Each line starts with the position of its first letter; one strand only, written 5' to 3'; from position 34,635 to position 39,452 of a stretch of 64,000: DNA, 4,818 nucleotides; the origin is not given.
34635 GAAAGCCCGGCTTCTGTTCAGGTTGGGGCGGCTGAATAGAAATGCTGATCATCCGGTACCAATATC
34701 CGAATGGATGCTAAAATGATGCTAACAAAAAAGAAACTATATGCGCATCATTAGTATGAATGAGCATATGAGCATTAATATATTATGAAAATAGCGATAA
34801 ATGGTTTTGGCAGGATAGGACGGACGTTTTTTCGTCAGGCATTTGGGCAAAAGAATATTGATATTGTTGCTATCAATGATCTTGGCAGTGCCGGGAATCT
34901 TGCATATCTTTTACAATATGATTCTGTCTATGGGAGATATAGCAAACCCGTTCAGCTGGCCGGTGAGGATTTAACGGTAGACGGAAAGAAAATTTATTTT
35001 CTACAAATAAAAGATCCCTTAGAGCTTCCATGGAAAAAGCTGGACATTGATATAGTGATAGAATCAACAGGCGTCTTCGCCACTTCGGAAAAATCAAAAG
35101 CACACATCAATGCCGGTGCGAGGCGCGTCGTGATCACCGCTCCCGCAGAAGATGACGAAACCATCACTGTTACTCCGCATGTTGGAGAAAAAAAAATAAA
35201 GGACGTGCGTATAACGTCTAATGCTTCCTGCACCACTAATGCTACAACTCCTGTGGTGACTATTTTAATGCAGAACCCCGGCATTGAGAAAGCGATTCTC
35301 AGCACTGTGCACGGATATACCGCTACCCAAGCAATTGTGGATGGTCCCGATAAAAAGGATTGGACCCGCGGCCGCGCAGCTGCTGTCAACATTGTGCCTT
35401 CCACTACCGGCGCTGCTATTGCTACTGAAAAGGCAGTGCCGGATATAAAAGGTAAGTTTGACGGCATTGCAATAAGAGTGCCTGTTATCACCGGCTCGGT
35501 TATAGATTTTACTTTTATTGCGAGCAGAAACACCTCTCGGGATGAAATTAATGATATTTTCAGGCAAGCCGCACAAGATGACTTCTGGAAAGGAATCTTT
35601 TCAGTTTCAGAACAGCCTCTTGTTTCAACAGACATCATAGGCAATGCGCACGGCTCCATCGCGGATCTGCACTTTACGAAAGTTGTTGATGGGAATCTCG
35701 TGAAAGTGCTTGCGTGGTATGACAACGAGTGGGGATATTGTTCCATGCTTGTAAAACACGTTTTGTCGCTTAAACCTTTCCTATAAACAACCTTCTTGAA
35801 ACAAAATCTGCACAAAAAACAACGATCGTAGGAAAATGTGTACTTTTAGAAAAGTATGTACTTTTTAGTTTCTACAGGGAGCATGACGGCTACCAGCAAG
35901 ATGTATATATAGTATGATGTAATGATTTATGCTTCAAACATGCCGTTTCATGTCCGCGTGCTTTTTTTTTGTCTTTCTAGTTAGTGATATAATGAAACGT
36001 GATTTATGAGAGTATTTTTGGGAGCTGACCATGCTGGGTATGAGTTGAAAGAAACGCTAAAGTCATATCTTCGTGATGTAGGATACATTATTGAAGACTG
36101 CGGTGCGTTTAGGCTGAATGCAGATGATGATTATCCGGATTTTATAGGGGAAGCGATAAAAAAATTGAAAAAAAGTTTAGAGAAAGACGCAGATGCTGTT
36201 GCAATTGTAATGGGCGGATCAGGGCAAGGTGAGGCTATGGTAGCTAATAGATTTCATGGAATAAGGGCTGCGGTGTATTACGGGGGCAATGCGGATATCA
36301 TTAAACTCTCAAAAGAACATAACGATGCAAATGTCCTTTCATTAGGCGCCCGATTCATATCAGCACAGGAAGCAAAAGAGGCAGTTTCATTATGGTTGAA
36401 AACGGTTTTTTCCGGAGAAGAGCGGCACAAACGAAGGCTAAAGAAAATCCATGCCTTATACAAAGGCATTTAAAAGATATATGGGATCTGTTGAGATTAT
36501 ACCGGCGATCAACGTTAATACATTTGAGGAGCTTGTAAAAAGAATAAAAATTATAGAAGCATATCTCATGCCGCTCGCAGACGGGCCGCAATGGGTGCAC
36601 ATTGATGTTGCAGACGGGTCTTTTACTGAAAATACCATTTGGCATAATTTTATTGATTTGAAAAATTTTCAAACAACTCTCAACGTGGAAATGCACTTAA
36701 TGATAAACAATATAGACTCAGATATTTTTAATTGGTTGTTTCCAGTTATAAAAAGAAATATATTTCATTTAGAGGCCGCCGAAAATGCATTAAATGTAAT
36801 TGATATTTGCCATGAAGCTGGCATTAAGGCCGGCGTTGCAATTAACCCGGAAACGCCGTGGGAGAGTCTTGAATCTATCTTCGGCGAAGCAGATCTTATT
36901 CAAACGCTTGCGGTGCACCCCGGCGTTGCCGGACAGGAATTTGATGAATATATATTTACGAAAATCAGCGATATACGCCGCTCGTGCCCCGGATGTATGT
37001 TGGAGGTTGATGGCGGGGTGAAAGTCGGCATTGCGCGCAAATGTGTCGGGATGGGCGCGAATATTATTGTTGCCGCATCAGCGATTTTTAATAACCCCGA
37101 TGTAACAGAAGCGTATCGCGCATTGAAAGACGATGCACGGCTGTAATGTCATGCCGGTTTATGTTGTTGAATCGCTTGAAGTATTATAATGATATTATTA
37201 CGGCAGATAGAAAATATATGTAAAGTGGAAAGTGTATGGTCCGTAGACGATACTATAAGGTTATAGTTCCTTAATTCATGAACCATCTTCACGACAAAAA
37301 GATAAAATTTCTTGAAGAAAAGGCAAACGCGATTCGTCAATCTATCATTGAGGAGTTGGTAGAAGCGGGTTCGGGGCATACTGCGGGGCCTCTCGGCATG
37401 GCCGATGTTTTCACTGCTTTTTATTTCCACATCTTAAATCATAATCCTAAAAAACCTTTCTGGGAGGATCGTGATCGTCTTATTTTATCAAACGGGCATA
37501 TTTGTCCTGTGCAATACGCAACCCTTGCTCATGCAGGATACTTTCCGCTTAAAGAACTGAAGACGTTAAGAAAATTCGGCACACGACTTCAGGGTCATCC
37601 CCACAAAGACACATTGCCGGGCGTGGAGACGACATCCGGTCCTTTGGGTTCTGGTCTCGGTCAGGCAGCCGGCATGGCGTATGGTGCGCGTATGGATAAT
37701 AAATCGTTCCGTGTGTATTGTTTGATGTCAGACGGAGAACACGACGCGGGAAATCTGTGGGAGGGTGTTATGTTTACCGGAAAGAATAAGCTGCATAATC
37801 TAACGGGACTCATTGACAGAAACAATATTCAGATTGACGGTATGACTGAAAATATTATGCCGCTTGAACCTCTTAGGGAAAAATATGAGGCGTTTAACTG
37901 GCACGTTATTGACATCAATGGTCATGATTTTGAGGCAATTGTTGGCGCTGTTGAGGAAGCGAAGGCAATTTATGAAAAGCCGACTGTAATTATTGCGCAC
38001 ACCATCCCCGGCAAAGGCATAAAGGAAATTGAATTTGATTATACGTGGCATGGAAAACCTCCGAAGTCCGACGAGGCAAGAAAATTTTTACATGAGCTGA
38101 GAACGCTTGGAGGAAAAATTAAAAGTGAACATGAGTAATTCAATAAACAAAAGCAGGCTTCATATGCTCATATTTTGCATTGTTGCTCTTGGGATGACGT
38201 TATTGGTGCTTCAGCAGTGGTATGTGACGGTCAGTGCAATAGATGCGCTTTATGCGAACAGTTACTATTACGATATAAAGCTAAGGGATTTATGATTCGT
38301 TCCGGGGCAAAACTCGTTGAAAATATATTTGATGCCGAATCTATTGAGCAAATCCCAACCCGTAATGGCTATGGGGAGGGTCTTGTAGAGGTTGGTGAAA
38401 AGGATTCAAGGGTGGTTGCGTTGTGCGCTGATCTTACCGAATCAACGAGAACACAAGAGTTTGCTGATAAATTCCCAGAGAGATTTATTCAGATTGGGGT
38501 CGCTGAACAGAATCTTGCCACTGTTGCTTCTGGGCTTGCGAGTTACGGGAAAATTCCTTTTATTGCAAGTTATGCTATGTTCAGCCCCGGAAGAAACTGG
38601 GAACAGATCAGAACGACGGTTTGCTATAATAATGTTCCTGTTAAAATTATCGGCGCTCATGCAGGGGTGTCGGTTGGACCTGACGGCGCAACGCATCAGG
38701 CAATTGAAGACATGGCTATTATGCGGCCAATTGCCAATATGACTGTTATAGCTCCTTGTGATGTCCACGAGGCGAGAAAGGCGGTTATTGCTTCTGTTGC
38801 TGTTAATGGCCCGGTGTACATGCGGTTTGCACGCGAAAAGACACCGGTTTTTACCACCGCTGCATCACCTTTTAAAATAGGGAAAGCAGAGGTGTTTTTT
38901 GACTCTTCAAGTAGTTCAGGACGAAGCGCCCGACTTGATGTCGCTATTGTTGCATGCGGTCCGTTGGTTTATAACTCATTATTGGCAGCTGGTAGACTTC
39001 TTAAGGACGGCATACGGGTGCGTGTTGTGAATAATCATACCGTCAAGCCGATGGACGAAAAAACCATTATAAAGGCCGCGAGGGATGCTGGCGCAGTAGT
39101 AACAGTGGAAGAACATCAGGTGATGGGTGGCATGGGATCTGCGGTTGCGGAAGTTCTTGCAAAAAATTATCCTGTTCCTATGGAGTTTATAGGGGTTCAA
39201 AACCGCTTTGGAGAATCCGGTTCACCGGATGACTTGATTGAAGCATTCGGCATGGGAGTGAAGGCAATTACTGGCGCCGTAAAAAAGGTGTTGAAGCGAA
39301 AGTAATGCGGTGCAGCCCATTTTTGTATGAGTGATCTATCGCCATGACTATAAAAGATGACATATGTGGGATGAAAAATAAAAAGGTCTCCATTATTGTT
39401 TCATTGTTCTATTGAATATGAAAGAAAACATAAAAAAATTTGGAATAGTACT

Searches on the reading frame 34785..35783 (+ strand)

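Call 62: search_protein_families(library=pfam, proteins=[window:34785-35783:+], max_evalue=0.001)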
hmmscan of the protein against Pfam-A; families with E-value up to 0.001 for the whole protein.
window:34785-35783:+ (333 aa): 2 families
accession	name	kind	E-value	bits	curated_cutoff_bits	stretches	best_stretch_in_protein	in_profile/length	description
PF02800.25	Gp_dh_C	-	1.7e-51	174.4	24.4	1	155-312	2-158/158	Glyceraldehyde 3-phosphate dehydrogenase, C-terminal domain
PF00044.30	Gp_dh_N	-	1.4e-36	125.3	31.7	1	1-100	1-100/101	Glyceraldehyde 3-phosphate dehydrogenase, NAD binding domain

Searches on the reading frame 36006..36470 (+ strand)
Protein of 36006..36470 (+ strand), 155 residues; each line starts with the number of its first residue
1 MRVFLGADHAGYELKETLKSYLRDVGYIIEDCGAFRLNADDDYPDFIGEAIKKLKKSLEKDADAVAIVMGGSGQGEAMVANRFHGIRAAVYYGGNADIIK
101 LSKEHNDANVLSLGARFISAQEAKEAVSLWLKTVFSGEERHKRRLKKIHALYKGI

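Call 64: search_protein_families(library=pfam, proteins=[window:36006-36470:+], max_evalue=0.0001)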
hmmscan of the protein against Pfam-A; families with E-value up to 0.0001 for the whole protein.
window:36006-36470:+ (155 aa): 1 family
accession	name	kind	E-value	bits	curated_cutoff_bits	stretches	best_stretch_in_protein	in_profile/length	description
PF02502.23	LacAB_rpiB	-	2e-38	131.9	24.7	1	3-148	1-138/138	Ribose/Galactose Isomerase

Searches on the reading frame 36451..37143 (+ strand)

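Call 64: search_protein_families(library=pfam, proteins=[window:36451-37143:+], max_evalue=0.0001)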
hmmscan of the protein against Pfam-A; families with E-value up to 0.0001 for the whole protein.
window:36451-37143:+ (231 aa): 1 family
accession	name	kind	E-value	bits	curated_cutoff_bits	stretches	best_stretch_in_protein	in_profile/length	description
PF00834.25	Ribul_P_3_epim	-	7.3e-37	127.1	21.1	1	43-213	23-198/198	Ribulose-phosphate 3 epimerase family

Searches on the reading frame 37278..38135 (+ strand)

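Call 64: search_protein_families(library=pfam, proteins=[window:37278-38135:+], max_evalue=0.0001)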
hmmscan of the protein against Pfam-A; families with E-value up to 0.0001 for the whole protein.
window:37278-38135:+ (286 aa): 3 families
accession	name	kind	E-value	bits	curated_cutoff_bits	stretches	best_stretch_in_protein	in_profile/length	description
PF00456.26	Transketolase_N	-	2.5e-58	198.1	22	1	15-269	5-270/334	Transketolase, thiamine diphosphate binding domain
PF13292.11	DXP_synthase_N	-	1e-08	35.2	21.2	1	4-185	10-174/274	1-deoxy-D-xylulose-5-phosphate synthase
PF00676.26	E1_dh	-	1.2e-05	24.8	22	1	115-231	95-210/300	Dehydrogenase E1 component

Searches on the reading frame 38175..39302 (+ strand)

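Call 64: search_protein_families(library=pfam, proteins=[window:38175-39302:+], max_evalue=0.0001)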
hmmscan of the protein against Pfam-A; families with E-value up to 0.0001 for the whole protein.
window:38175-39302:+ (376 aa): 2 families
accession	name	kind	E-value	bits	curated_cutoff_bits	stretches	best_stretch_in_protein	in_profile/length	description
PF02779.29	Transket_pyr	-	2.7e-41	141.5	27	1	59-223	2-172/174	Transketolase, pyrimidine binding domain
PF02780.25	Transketolase_C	-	2.1e-26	92.7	25.9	1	255-365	11-124/124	Transketolase, C-terminal domain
